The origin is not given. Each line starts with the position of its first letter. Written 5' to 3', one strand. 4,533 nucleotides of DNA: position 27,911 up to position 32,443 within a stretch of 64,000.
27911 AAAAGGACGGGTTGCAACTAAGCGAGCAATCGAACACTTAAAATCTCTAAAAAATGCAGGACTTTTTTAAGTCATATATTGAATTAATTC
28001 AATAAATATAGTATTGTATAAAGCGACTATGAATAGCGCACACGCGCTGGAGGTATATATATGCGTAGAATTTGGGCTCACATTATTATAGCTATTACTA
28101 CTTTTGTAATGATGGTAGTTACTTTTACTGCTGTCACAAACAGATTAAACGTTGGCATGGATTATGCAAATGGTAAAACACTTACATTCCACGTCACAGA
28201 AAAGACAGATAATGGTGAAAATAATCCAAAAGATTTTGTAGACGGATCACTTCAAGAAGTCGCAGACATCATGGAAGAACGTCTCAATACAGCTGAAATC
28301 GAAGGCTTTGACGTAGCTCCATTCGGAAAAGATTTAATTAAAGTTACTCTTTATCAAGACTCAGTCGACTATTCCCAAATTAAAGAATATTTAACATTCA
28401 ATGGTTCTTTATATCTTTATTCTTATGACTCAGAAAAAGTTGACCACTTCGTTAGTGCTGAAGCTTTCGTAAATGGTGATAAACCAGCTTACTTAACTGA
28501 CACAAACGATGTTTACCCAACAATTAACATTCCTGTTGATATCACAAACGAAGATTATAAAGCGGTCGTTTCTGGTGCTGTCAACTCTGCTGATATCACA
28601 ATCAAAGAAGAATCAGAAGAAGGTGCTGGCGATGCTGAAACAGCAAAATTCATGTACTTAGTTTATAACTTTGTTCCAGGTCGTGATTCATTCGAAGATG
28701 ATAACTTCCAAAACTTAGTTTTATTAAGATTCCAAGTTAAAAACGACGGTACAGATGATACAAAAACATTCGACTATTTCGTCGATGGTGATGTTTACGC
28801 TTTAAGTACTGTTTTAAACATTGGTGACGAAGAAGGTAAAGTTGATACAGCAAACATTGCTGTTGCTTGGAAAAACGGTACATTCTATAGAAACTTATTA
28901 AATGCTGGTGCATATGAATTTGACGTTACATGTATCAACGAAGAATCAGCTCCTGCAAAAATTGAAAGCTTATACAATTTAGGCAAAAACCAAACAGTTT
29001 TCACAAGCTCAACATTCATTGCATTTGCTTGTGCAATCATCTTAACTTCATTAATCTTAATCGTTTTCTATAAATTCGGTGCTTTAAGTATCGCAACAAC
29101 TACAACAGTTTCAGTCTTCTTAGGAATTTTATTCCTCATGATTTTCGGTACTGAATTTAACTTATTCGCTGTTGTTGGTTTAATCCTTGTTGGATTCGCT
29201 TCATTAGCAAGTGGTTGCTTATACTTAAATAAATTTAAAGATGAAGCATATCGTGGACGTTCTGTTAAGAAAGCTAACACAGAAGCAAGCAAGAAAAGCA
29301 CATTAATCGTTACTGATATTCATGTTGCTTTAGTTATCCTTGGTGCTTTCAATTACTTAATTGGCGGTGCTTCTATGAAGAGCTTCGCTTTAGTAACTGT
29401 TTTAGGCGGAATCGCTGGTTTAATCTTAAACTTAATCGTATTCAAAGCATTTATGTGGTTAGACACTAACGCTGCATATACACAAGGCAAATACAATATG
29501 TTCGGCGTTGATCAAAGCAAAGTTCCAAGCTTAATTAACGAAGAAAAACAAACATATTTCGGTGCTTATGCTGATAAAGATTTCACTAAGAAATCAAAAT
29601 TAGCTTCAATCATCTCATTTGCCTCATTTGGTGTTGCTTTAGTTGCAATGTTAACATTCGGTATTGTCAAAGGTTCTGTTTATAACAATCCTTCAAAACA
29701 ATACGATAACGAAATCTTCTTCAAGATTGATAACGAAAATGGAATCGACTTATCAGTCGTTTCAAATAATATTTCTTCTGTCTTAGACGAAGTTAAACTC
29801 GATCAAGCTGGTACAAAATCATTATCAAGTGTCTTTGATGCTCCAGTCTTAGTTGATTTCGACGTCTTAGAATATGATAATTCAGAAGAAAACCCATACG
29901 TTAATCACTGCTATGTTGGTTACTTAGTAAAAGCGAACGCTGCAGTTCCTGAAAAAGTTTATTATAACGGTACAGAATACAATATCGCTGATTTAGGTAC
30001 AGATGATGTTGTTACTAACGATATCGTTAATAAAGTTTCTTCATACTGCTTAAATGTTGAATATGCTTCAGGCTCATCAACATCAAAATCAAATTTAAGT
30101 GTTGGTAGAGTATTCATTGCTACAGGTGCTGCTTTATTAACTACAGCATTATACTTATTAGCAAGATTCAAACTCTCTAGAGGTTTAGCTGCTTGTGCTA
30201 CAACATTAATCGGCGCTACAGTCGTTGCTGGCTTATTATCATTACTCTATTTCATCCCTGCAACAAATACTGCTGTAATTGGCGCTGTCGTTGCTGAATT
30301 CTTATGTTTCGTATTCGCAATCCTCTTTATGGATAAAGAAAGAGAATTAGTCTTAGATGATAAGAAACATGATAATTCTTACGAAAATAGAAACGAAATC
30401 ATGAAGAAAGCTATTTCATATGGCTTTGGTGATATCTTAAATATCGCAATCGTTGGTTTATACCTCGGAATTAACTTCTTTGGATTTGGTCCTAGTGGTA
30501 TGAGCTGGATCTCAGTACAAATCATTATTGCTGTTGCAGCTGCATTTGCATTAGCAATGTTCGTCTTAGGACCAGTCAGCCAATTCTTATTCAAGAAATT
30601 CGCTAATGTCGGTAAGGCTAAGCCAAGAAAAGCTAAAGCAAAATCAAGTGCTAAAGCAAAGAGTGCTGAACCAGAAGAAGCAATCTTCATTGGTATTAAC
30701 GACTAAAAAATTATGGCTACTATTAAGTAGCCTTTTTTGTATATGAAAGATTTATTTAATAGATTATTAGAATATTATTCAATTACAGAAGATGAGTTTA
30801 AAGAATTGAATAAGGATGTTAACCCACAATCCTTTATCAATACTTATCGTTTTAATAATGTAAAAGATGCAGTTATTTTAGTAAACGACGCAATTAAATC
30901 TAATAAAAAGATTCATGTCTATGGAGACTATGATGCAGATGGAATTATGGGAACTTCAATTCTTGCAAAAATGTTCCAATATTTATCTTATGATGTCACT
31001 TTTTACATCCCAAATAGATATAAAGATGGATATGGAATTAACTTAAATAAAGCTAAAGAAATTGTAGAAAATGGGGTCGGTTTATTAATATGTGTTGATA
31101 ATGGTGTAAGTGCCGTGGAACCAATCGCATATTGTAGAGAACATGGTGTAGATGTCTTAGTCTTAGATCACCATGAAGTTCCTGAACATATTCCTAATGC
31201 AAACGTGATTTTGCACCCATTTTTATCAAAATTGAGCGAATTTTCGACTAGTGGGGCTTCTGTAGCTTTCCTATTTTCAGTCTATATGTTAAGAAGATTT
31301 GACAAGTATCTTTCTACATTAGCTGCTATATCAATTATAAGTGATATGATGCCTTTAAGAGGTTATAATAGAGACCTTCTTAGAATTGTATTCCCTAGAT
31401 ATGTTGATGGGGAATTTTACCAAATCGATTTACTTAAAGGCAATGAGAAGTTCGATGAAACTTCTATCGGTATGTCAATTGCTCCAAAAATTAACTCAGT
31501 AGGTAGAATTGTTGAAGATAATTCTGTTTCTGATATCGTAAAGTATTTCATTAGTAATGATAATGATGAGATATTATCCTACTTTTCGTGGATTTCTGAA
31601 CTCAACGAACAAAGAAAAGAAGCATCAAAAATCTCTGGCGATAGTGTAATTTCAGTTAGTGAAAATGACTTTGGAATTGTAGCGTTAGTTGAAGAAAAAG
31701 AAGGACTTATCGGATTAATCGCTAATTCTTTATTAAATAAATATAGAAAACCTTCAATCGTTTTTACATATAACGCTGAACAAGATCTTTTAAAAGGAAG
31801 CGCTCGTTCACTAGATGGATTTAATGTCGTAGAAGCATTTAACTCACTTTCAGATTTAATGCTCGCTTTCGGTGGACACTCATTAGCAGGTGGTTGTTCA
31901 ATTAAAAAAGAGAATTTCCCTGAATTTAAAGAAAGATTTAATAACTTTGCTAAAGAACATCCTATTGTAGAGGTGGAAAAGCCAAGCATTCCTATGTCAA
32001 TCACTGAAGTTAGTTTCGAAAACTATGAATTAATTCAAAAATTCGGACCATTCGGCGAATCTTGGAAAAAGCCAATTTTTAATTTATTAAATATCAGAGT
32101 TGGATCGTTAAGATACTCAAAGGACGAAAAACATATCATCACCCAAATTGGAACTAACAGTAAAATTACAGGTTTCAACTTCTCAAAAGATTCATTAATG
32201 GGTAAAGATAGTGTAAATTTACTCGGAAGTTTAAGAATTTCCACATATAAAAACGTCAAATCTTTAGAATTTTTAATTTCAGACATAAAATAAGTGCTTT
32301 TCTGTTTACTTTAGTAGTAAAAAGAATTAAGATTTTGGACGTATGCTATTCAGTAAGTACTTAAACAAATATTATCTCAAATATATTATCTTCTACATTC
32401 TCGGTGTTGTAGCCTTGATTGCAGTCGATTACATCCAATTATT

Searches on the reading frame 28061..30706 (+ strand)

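Call 94: search_protein_families(library=pfam, proteins=[window:28061-30706:+], max_evalue=0.00001)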
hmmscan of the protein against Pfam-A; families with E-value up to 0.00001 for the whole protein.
window:28061-30706:+ (881 aa): 0 families

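Call 95: search_protein_families(library=pfam, proteins=[window:28061-30706:+], max_evalue=0.05)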
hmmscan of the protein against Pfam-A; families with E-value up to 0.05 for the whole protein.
window:28061-30706:+ (881 aa): 1 family
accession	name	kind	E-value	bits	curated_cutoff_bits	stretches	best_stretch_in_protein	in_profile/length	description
PF02355.23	SecD_SecF_C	-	0.00028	20.8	20.5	1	681-839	30-182/189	Protein export membrane protein SecD/SecF, C-terminal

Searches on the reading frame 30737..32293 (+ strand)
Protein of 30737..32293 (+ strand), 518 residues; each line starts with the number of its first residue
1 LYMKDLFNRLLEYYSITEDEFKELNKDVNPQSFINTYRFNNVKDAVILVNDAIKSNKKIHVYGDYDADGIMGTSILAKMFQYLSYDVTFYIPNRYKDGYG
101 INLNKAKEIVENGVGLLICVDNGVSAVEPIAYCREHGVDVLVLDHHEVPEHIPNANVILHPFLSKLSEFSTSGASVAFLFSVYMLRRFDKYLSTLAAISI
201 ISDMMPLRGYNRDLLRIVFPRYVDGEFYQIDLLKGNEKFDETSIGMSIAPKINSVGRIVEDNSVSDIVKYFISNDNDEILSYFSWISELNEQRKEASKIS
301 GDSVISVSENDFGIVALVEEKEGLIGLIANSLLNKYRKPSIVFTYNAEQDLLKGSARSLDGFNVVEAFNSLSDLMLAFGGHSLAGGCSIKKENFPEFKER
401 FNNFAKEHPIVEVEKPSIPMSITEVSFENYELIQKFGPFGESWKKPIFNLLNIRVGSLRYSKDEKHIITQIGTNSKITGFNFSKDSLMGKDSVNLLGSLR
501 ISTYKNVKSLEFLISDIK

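Call 47: search_protein_families(library=pfam, proteins=[window:30737-32293:+], max_evalue=0.00001)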
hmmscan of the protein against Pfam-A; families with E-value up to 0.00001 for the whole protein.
window:30737-32293:+ (518 aa): 3 families
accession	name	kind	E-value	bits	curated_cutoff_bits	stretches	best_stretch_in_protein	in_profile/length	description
PF01368.27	DHH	-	3.5e-20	73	28.1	1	58-186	1-107/125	DHH family, N-terminal domain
PF17768.7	RecJ_OB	-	2.1e-12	47.5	27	1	419-516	4-107/107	RecJ OB domain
PF02272.25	DHHA1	-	5.6e-12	46.5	25.9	1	319-407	12-102/102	DHHA1 domain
